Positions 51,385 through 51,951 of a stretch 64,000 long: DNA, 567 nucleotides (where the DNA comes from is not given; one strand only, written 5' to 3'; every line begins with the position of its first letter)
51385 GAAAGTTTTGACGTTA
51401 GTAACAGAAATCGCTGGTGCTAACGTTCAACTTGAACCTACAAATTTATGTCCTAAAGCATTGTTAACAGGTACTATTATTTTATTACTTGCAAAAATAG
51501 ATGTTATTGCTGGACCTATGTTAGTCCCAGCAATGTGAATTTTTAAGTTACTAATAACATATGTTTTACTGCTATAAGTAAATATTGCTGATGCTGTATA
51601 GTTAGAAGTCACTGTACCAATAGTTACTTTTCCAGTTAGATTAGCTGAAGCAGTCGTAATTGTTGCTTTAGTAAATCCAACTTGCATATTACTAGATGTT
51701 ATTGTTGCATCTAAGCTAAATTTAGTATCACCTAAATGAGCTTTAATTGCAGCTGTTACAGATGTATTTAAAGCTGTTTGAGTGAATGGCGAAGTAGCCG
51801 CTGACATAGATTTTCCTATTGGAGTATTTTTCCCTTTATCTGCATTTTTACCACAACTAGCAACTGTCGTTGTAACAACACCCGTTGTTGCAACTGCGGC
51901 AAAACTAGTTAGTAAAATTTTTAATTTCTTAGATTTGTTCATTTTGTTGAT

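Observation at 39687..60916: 21-kb unidirectional locus of 13 modular surface proteins built from a shared ~90-100-aa domain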

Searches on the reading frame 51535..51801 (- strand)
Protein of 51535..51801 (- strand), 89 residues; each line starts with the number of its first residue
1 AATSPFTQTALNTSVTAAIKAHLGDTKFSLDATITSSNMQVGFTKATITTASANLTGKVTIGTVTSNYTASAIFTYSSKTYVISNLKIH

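Call 72: search_protein_families(library=pfam, max_evalue=10, proteins=[window:51535-51801:-])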
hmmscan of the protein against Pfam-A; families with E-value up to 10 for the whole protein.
seq(89 aa): 2 families
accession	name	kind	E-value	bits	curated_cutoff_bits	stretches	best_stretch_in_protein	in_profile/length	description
PF05215.19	Spiralin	-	0.00014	22.7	25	1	7-61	22-80/81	Spiralin domain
PF00766.25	ETF_alpha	-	0.096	13.1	27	1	12-49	24-61/81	Electron transfer flavoprotein FAD-binding domain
